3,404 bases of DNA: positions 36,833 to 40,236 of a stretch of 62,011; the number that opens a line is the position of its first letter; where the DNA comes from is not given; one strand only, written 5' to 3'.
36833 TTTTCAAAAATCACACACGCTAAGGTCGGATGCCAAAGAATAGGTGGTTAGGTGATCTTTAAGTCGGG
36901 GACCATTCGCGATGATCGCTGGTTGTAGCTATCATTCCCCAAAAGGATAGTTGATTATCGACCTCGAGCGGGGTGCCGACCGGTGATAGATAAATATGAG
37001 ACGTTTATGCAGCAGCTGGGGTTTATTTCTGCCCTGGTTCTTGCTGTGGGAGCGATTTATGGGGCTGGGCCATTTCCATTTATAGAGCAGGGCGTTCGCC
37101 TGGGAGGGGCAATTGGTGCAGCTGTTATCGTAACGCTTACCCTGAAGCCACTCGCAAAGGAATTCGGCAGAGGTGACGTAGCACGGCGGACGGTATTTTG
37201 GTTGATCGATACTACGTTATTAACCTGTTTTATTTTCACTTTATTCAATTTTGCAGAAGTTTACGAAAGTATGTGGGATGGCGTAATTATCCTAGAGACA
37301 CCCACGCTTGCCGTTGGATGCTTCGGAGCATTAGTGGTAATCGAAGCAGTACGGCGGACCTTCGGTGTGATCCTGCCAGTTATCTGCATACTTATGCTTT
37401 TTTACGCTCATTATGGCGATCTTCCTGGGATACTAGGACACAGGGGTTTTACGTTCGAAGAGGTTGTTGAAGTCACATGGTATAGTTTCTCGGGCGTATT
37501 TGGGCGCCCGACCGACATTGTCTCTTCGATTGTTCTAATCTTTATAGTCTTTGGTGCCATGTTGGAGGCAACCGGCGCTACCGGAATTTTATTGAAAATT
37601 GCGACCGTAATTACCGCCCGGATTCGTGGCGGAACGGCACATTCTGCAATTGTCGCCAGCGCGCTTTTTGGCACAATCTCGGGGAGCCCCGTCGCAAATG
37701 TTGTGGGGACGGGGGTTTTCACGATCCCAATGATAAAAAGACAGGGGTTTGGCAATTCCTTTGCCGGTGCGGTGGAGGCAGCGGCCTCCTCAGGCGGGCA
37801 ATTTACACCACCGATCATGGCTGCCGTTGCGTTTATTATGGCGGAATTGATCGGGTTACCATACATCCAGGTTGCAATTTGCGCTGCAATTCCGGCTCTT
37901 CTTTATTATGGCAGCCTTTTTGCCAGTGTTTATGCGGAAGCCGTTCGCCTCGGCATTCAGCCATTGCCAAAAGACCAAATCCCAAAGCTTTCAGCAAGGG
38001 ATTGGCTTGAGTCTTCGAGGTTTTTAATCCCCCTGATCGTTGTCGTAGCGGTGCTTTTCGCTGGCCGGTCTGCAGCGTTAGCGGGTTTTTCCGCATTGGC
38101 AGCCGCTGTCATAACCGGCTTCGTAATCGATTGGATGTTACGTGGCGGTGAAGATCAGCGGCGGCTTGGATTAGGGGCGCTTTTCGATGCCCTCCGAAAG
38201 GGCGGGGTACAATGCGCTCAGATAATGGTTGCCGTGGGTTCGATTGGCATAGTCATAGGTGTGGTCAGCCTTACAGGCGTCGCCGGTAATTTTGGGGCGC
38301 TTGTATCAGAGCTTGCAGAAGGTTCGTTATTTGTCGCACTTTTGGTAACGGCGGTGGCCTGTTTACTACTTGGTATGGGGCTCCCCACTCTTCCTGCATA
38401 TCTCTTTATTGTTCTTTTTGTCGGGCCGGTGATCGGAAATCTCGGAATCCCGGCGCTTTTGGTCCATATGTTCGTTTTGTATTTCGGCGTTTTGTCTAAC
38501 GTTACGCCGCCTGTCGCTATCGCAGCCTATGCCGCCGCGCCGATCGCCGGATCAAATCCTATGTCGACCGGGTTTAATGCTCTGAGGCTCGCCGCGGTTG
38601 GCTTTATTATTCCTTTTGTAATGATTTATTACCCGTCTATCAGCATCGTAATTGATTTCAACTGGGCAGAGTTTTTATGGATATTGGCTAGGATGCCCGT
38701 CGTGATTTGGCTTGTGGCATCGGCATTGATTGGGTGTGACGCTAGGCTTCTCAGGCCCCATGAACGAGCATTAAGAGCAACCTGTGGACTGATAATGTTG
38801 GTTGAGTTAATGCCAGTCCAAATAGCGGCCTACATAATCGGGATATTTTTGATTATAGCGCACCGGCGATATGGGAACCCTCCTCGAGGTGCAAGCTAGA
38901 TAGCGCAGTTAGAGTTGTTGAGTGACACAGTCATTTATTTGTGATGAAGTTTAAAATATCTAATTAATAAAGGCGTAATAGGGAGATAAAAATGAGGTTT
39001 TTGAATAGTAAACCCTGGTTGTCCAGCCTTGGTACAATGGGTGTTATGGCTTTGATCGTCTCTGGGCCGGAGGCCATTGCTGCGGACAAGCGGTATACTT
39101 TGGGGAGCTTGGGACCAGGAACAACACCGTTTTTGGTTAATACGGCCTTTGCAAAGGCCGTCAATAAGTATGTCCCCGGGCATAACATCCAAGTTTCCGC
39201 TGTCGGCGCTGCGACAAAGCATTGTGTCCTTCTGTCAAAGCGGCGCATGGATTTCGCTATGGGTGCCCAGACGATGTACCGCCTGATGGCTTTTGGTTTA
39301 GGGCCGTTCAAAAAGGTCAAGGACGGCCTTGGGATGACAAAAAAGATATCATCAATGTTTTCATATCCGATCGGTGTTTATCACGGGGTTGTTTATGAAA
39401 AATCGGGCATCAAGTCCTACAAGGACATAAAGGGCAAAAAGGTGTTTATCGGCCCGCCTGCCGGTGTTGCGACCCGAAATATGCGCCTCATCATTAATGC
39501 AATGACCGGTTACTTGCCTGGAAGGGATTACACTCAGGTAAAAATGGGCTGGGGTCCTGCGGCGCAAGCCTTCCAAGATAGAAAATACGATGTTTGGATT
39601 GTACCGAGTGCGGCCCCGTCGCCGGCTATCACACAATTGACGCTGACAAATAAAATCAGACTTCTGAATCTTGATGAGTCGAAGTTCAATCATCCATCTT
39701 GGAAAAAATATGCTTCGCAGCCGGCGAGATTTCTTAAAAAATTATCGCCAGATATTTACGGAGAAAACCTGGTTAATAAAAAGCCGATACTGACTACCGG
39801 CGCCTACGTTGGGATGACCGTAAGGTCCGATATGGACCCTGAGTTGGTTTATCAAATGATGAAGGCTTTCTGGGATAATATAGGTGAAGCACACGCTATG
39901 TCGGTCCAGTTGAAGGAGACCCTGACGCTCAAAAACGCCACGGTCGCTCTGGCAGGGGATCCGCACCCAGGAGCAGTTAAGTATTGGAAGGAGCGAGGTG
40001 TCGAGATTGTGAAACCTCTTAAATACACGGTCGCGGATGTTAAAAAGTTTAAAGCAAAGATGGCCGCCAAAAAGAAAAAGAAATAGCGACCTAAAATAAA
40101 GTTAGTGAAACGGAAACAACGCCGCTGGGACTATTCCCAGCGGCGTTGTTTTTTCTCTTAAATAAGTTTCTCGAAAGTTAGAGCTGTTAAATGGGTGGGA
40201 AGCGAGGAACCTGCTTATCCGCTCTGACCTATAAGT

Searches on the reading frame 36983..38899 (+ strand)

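Call 7: search_protein_families(library=pfam, proteins=[window:36983-38899:+], max_evalue=0.01)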
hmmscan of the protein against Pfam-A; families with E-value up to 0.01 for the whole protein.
window:36983-38899:+ (638 aa): 1 family
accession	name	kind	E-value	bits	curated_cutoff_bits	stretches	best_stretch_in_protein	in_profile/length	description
PF06808.19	DctM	-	7.8e-76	256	23.8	1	114-556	1-407/413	Tripartite ATP-independent periplasmic transporter, DctM component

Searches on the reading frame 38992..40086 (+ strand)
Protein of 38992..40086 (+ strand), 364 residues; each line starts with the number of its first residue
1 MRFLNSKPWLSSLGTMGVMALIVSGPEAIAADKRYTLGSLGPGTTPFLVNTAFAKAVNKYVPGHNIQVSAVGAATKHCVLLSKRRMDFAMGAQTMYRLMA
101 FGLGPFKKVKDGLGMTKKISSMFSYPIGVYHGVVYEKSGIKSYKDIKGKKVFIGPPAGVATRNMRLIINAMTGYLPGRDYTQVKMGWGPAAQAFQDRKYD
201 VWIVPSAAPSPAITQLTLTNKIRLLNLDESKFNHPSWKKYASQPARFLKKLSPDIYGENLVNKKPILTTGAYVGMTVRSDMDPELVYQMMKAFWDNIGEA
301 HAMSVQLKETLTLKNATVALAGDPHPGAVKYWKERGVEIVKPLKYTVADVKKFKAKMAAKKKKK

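Call 7: search_protein_families(library=pfam, proteins=[window:38992-40086:+], max_evalue=0.01)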
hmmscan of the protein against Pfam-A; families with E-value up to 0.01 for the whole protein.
window:38992-40086:+ (364 aa): 1 family
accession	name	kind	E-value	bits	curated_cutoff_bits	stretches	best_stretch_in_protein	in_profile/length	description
PF16868.10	NMT1_3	-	2.4e-37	129.6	27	1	41-336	5-289/289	NMT1-like family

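Call 9: find_encoding_contigs(protein=window:38992-40086:+, flank=10000, max_places=10)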
Protein window:38992-40086:+ (364 aa): 9 contigs read that carry it; 9 places shown.
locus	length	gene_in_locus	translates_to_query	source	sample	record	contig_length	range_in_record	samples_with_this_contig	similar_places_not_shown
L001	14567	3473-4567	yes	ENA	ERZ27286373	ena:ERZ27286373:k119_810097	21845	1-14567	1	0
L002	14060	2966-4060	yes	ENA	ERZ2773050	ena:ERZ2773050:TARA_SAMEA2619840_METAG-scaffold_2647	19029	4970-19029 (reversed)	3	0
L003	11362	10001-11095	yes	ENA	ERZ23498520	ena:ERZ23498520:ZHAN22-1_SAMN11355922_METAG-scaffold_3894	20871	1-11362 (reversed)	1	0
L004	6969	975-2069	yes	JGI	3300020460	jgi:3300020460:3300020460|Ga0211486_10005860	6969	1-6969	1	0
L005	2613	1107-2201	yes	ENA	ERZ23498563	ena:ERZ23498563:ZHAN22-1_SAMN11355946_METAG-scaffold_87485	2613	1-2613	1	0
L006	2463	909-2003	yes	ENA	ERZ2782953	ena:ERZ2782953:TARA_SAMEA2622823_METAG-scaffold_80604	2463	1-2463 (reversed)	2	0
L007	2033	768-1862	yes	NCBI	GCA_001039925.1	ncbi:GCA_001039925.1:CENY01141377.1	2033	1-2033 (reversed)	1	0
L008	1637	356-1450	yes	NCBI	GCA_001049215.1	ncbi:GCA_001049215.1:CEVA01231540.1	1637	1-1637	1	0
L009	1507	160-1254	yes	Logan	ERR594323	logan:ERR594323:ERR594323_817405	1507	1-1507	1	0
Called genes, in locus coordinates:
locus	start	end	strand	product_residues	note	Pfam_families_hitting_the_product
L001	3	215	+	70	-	?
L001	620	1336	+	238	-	PF00326:Peptidase_S9 (faint), PF01738:DLH, PF20434:BD-FAE (faint)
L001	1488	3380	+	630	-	PF06808:DctM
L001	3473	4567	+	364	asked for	PF16868:NMT1_3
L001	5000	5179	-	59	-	-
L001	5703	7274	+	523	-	PF00884:Sulfatase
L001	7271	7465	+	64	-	-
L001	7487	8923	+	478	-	PF13489:Methyltransf_23 (faint), PF03848:TehB (faint), PF13649:Methyltransf_25 (faint)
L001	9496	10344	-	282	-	PF02668:TauD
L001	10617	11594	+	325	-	PF07883:Cupin_2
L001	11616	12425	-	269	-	PF05552:MS_channel_1st_1, PF21088:MS_channel_1st, PF00924:MS_channel_2nd, PF21082:MS_channel_3rd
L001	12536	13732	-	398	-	PF00083:Sugar_tr, PF06609:TRI12 (weak), PF07690:MFS_1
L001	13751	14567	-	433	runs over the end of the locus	PF00501:AMP-binding, PF14535:AMP-binding_C_2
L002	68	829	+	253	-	PF00326:Peptidase_S9 (faint), PF01738:DLH, PF20434:BD-FAE (faint)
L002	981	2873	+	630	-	PF06808:DctM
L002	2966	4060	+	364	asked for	PF16868:NMT1_3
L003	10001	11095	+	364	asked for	PF16868:NMT1_3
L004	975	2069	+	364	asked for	PF16868:NMT1_3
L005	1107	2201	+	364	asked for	PF16868:NMT1_3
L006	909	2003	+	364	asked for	PF16868:NMT1_3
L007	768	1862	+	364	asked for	PF16868:NMT1_3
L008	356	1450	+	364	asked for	PF16868:NMT1_3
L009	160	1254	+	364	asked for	PF16868:NMT1_3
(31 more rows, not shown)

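Call 12: find_related_loci(query=window:38992-40086:+, collection=genome_contigs, flank=10000)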
Query window:38992-40086:+ (364 aa) in genome_contigs; peptide patterns used: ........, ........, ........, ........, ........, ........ (x = any residue, [..] = any of these).
105 stretches matched a pattern; 17 encode a relative of the query (tblastn E <= 1e-3); 17 distinct loci.
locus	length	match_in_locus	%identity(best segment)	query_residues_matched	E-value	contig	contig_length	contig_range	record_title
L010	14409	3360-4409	88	1-350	0e+0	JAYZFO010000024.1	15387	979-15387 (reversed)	MAG: Pseudomonadota bacterium isolate XB_MAG168 DB_MAG168_0024, whole genome shotgun sequence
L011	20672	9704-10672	85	28-350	0e+0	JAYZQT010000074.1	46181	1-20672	MAG: Pseudomonadota bacterium isolate XB_MAG43 DB_MAG43_0074, whole genome shotgun sequence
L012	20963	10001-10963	84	30-350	0e+0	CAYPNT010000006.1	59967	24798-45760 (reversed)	MAG TPA_asm: uncultured Rhodospirillaceae bacterium isolate SRP077602_co4_777 genome assembly, contig: NODE_675_length_5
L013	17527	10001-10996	77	30-361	3e-176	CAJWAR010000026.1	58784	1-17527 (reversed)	MAG TPA_asm: uncultured Rhodospirillaceae bacterium isolate ERR599062_bin.37_MetaBAT_v2.12.1_MAG genome assembly, contig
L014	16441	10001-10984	77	30-357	4e-176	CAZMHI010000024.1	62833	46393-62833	MAG TPA_asm: uncultured Rhodospirillaceae bacterium isolate SRP077602_co11_112 genome assembly, contig: NODE_273_length_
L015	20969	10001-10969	77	28-350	8e-174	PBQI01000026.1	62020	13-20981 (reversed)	MAG: Rhodospirillaceae bacterium isolate NP992 46179, whole genome shotgun sequence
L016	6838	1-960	77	31-350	5e-173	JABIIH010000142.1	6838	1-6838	MAG: Rhodospirillaceae bacterium isolate SI053_bin87 k141_171954, whole genome shotgun sequence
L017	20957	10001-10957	76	32-350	1e-171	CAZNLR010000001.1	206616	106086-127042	MAG TPA_asm: uncultured Rhodospirillaceae bacterium isolate SRP200020_co5_401 genome assembly, contig: NODE_64_length_20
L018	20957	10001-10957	77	32-350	9e-170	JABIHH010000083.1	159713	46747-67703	MAG: Rhodospirillaceae bacterium isolate SI053_bin63 k141_1040630, whole genome shotgun sequence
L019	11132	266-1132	81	12-300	6e-162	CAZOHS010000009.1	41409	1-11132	MAG TPA_asm: uncultured Rhodospirillaceae bacterium isolate SRP092796_co6_81 genome assembly, contig: NODE_538_length_41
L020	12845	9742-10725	71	19-349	3e-161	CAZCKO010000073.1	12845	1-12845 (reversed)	MAG TPA_asm: uncultured Rhodospirillaceae bacterium isolate SRP077602_co4_646 genome assembly, contig: NODE_8811_length_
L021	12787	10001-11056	66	16-361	3e-154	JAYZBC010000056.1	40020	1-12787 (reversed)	MAG: Pseudomonadota bacterium isolate XB_MAG1198 DB_MAG1198_0056, whole genome shotgun sequence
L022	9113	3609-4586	61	18-343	2e-141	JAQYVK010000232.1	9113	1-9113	MAG: Desulfatiglandales bacterium isolate SG_15_bin78 SG_15_bin.78.orig_15_c_000000262676, whole genome shotgun sequence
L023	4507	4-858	71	66-350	2e-141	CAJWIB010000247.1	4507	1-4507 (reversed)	MAG TPA_asm: uncultured Rhodospirillaceae bacterium isolate ERR598946_bin.11_MetaBAT_v2.12.1_MAG genome assembly, contig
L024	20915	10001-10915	59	35-339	1e-124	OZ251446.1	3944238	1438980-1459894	MAG: Alphaproteobacteria bacterium isolate 4a82845b-346e-4bd1-b170-acd391575f3a genome assembly, chromosome: 1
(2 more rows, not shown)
